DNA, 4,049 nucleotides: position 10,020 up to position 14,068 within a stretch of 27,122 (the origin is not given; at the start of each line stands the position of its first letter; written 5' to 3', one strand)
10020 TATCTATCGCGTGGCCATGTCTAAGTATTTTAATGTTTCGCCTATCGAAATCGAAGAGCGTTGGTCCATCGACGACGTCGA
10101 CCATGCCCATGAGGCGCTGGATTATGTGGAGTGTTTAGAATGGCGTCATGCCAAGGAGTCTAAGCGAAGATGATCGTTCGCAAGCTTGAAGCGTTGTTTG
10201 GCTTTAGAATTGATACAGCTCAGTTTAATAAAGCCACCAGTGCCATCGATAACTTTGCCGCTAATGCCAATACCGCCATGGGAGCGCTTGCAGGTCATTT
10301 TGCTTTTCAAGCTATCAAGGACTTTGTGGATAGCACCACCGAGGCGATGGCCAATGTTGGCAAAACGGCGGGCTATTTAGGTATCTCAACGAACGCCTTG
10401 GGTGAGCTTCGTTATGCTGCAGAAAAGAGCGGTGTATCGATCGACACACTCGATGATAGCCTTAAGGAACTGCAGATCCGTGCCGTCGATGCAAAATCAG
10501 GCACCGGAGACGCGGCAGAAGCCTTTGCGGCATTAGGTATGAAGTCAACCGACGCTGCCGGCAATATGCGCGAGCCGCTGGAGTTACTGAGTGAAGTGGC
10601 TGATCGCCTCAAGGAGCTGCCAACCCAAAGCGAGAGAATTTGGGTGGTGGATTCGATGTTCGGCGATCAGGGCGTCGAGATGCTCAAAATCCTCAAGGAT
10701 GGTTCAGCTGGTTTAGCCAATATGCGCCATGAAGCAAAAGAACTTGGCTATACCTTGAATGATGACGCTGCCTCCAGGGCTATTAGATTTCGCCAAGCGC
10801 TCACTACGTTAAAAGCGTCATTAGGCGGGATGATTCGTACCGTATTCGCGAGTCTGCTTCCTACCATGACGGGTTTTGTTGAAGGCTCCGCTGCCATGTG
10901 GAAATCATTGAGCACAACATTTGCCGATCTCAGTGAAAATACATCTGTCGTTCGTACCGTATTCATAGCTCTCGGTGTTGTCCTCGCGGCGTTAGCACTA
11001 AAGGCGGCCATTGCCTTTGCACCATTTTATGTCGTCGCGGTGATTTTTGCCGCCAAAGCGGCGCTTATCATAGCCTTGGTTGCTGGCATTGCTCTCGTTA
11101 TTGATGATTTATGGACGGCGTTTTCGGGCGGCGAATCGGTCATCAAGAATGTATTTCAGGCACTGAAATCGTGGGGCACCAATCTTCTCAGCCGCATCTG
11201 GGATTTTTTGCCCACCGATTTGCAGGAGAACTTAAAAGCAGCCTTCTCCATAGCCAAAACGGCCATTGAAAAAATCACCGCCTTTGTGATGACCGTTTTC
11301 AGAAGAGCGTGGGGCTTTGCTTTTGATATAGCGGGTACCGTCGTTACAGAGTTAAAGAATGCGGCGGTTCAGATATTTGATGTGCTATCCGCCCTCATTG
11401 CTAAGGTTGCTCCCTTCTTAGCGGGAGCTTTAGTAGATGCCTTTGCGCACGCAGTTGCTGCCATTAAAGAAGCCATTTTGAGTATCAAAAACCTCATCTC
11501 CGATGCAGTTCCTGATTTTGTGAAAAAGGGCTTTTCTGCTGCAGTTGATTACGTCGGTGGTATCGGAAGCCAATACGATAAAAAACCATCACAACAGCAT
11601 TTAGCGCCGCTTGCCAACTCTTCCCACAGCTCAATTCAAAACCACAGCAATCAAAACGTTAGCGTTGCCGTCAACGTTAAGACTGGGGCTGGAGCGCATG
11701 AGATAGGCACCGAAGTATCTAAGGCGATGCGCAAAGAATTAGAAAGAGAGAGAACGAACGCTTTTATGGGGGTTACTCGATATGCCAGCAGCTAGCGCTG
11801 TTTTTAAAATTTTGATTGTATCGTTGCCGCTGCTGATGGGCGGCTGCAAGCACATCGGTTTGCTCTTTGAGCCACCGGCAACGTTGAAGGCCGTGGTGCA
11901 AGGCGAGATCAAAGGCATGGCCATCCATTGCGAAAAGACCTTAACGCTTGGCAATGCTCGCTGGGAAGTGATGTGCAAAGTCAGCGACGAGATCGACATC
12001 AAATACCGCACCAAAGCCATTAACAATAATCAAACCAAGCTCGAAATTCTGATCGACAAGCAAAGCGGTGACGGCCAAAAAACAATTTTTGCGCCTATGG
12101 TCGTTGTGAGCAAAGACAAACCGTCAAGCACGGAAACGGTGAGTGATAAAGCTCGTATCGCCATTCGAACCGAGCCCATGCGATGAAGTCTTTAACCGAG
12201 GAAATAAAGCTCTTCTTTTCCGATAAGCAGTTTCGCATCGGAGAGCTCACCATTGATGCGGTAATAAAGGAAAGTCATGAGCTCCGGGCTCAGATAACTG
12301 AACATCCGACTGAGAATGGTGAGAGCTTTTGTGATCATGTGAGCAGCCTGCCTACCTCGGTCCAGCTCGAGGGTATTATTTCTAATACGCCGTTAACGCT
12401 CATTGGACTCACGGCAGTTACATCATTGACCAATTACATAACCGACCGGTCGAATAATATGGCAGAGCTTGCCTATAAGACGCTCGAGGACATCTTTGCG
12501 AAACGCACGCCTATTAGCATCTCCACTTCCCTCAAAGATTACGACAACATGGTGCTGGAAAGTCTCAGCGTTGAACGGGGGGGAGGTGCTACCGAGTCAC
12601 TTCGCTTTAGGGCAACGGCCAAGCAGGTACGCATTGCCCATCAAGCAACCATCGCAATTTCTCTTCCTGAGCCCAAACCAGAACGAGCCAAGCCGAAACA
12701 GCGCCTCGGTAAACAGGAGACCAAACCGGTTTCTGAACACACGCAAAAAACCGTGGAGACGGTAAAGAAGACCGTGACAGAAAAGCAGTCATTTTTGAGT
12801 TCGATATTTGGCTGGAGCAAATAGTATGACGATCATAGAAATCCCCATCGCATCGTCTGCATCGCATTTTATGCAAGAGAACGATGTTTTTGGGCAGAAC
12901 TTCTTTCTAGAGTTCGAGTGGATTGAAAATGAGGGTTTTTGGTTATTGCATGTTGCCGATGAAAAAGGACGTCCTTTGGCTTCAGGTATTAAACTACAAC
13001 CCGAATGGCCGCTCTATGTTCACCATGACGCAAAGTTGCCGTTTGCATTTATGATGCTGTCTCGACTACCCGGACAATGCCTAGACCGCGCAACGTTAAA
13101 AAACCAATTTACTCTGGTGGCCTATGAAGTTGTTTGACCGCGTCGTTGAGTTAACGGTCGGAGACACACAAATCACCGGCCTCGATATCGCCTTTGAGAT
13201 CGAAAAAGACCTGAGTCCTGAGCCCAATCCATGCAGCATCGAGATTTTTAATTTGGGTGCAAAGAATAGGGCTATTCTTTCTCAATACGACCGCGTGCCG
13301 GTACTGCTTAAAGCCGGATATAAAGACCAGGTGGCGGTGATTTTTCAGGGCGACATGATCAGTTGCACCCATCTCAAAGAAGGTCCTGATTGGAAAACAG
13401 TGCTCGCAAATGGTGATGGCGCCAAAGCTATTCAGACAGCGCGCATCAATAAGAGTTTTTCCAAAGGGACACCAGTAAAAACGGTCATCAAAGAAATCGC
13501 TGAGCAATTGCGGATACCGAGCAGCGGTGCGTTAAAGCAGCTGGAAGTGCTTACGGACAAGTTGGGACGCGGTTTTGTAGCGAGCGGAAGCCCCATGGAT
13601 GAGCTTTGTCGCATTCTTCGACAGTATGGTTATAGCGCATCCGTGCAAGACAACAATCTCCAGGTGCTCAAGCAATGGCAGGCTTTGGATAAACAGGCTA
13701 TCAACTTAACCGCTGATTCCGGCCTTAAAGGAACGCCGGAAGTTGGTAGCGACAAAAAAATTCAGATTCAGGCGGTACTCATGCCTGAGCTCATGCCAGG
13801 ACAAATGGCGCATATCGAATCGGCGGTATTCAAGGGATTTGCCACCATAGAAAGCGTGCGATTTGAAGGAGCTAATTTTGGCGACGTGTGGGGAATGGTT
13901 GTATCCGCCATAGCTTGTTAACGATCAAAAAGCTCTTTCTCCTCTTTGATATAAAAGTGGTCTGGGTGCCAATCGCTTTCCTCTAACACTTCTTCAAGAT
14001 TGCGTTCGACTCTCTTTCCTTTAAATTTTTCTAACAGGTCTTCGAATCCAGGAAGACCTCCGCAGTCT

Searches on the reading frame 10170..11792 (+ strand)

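Call 5: search_protein_families(library=phrogs, proteins=[window:10170-11792:+], max_evalue=0.001)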
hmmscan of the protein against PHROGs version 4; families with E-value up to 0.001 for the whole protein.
window:10170-11792:+ (541 aa): 25 families
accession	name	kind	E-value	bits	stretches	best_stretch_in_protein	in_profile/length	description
phrog_8125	-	tail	2.7e-45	156.5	1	2-509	41-523/578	tail length tape measure protein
phrog_8462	-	tail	4e-38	132.6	1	18-469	38-469/672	tail length tape measure protein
phrog_13338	-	unknown function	4.2e-36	125.6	1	20-362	24-279/903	-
phrog_10574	-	tail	1.1e-33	117.9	1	17-236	37-253/640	tail length tape measure protein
phrog_2276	-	tail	7.4e-29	101.9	1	3-509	26-513/673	tail length tape measure protein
phrog_9483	-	tail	1.7e-22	80.8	1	32-316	41-316/657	tail length tape measure protein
phrog_9388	-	unknown function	3.9e-19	69.8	1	8-429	10-432/615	-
phrog_2854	-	tail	1.1e-18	68.4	1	21-373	40-362/855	tail length tape measure protein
phrog_12506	-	tail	4.4e-18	66.6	1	9-197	12-194/218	tail length tape measure protein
phrog_991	-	tail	9.7e-18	64.2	1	22-465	384-815/1966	tail length tape measure protein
phrog_9570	-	tail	1.9e-17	64.4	1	21-460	62-404/689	tail length tape measure protein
phrog_28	-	tail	5.7e-17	62.6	1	46-530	390-767/1228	tail length tape measure protein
phrog_58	-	tail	1.1e-15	58.1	1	21-467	394-876/1544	tail length tape measure protein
phrog_3981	-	tail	1.8e-15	58.1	1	19-429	29-457/584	tail length tape measure protein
phrog_3824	-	unknown function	1.3e-12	48.4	1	48-500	71-467/750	-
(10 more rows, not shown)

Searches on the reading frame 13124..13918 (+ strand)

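Call 5: search_protein_families(library=phrogs, proteins=[window:13124-13918:+], max_evalue=0.001)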
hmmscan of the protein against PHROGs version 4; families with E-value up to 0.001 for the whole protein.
window:13124-13918:+ (265 aa): 3 families
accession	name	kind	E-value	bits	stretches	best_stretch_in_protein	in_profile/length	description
phrog_196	-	tail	4.2e-56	191.6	1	1-262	82-358/536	baseplate hub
phrog_20677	-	unknown function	3.8e-17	62.9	1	3-235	161-398/631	-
phrog_38154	-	unknown function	3.6e-10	40.6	1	20-136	28-144/159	-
